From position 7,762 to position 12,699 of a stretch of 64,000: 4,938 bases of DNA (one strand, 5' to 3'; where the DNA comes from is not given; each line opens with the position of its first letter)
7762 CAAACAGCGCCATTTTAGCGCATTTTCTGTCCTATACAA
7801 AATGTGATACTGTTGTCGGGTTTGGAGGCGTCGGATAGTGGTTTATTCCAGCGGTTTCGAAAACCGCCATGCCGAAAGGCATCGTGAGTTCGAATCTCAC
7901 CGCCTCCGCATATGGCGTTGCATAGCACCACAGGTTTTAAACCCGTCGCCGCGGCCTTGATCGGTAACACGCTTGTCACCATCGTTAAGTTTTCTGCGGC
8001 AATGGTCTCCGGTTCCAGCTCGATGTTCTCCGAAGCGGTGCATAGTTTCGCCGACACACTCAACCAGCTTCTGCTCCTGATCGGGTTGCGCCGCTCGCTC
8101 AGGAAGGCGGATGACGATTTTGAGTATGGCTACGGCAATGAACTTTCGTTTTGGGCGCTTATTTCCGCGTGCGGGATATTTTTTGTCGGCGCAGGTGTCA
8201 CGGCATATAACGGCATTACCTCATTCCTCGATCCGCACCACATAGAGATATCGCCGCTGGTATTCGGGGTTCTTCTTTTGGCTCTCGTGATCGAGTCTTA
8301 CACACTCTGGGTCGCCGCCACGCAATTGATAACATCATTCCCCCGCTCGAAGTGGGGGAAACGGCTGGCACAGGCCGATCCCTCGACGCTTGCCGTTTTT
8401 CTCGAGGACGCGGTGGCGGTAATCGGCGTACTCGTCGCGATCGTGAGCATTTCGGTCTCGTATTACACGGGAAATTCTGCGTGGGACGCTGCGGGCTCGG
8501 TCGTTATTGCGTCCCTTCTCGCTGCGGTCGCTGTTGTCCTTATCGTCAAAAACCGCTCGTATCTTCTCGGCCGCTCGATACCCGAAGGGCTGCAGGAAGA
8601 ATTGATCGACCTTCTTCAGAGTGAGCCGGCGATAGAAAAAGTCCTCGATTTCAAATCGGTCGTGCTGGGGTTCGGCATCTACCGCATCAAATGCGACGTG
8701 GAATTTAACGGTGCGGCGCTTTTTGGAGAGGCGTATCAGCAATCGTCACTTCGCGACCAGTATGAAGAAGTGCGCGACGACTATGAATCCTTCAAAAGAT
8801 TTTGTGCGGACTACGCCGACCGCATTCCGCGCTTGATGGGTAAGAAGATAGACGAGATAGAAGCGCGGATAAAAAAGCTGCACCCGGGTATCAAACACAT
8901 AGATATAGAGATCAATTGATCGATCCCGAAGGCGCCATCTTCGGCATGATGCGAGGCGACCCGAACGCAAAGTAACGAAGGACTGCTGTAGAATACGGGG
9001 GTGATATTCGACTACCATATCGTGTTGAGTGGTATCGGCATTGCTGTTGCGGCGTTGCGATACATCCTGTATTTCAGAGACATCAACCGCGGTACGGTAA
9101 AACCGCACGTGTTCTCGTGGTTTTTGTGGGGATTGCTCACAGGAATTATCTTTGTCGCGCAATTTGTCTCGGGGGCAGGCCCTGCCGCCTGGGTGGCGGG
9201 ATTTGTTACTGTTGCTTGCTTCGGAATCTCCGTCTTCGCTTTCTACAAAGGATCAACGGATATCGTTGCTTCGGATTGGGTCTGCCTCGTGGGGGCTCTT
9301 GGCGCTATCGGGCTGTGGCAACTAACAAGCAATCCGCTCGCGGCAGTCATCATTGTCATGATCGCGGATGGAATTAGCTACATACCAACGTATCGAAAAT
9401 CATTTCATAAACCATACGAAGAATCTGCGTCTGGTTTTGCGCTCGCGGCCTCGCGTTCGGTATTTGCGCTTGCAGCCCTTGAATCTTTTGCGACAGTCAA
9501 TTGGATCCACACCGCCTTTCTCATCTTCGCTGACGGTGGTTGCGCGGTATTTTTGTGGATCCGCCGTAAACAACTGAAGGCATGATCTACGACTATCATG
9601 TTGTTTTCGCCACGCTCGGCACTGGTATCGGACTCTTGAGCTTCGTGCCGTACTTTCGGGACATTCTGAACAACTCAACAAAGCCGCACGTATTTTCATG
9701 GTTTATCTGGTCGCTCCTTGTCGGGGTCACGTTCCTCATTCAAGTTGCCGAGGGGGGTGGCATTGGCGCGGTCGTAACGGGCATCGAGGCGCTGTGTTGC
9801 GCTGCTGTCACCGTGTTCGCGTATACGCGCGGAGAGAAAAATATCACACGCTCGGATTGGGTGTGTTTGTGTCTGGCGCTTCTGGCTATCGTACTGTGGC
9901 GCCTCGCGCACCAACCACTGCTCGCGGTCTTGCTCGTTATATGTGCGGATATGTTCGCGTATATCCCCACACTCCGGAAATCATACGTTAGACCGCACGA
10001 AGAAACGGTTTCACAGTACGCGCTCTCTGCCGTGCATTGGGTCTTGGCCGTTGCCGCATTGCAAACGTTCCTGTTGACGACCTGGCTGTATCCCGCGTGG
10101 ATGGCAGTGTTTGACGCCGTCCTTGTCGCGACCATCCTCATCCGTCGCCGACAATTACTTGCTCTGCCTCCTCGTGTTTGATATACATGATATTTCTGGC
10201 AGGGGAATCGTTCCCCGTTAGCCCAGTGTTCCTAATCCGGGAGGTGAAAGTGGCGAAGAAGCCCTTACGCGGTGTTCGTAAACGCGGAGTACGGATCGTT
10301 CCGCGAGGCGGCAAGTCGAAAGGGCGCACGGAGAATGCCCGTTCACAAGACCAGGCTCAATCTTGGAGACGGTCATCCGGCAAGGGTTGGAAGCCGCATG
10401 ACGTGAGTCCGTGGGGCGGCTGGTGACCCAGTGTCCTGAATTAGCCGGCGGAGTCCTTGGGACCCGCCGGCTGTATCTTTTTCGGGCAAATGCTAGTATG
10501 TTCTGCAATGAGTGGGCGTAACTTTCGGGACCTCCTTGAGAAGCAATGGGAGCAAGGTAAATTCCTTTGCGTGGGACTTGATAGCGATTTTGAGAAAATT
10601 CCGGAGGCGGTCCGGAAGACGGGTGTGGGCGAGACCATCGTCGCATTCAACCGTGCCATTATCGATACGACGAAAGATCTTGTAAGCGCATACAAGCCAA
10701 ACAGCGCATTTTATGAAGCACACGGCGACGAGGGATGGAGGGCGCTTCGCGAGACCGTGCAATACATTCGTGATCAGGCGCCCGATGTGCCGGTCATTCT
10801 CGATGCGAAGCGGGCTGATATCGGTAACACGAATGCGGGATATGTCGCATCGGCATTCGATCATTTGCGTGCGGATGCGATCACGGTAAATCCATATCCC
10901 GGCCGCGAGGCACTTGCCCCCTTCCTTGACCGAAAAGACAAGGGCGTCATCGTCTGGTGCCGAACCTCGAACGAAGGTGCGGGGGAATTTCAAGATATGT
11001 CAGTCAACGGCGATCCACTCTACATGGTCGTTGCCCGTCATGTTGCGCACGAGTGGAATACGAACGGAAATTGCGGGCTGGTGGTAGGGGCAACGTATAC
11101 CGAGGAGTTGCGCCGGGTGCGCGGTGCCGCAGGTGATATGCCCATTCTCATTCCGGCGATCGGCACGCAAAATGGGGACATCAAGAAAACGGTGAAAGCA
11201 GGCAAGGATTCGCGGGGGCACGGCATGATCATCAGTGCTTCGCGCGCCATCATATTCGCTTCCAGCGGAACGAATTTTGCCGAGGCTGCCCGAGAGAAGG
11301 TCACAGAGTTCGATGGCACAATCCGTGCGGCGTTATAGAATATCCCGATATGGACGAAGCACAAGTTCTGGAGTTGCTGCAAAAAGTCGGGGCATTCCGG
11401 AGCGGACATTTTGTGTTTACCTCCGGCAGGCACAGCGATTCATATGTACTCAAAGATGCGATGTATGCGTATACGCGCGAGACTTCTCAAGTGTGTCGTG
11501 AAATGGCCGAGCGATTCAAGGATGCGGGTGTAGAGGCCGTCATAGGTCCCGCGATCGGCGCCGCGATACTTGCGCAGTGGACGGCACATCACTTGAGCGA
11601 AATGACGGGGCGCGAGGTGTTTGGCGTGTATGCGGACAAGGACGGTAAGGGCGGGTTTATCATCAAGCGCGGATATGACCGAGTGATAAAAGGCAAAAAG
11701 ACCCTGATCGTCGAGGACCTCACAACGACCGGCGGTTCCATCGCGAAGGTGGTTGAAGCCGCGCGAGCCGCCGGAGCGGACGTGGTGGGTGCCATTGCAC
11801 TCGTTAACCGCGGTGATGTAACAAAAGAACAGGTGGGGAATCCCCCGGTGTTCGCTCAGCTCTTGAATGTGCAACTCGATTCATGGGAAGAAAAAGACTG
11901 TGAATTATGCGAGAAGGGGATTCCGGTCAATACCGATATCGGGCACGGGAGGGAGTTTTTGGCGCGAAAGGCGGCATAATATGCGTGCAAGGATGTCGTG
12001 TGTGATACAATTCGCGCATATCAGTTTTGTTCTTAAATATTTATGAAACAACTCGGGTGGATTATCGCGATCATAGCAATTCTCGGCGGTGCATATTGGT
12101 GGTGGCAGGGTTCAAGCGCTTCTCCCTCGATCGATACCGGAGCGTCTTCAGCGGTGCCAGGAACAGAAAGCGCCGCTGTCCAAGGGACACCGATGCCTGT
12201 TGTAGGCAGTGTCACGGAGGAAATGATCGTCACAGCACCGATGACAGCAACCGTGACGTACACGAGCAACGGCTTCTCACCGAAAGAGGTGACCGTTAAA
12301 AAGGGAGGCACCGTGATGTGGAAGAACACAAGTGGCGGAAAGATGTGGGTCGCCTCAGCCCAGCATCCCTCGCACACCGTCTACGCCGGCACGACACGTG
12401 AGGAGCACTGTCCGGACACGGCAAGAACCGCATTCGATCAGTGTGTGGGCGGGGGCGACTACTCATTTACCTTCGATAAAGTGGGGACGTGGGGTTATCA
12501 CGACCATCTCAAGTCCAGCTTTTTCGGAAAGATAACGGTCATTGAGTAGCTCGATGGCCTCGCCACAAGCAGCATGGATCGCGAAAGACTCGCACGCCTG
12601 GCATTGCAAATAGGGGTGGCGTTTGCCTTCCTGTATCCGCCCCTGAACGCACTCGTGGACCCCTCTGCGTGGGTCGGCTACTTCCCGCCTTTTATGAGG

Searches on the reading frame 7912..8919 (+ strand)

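Call 58: search_protein_families(library=pfam, max_evalue=0.0001, proteins=[window:7912-8919:+])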
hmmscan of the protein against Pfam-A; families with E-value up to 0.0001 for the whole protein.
window:7912-8919:+ (335 aa): 1 family
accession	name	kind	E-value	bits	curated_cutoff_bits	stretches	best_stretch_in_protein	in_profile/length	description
PF01545.26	Cation_efflux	-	1.2e-32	113.8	26.6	1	14-219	3-198/198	Cation efflux family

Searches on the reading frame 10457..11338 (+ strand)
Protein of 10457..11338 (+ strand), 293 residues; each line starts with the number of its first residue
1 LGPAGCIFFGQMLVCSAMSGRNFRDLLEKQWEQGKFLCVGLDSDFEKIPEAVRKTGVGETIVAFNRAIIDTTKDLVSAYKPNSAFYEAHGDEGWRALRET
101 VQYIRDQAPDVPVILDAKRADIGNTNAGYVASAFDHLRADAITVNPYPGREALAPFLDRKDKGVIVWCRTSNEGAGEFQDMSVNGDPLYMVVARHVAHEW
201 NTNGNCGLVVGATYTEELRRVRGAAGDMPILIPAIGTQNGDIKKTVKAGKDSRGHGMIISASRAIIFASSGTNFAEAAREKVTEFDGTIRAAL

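Call 59: search_protein_families(library=pfam, max_evalue=0.0001, proteins=[window:10457-11338:+])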
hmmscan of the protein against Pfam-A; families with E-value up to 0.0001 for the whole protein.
window:10457-11338:+ (293 aa): 1 family
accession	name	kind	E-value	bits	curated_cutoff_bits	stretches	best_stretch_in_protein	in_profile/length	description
PF00215.30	OMPdecase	-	3.7e-30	105.9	27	1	37-273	3-216/221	Orotidine 5'-phosphate decarboxylase / HUMPS family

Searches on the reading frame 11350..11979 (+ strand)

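Call 59: search_protein_families(library=pfam, max_evalue=0.0001, proteins=[window:11350-11979:+])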
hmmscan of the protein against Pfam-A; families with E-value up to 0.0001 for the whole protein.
window:11350-11979:+ (209 aa): 1 family
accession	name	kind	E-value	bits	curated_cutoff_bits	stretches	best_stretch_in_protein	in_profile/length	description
PF00156.33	Pribosyltran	-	1.2e-09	38.1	26.3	1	53-161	19-133/158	Phosphoribosyl transferase domain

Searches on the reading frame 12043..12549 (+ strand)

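Call 59: search_protein_families(library=pfam, max_evalue=0.0001, proteins=[window:12043-12549:+])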
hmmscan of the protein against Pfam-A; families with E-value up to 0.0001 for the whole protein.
window:12043-12549:+ (168 aa): 0 families

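Call 80: search_protein_families(library=pfam, max_evalue=0.01, proteins=[window:12043-12549:+])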
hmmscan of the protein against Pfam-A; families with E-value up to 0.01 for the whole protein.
window:12043-12549:+ (168 aa): 2 families
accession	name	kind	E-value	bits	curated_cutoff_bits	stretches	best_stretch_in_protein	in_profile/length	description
PF00127.26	Copper-bind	-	0.00034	21.4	21.2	1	73-153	9-83/99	Copper binding proteins, plastocyanin/azurin family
PF13473.12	Cupredoxin_1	-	0.0028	18.1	27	0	68-99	22-55/104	Cupredoxin-like domain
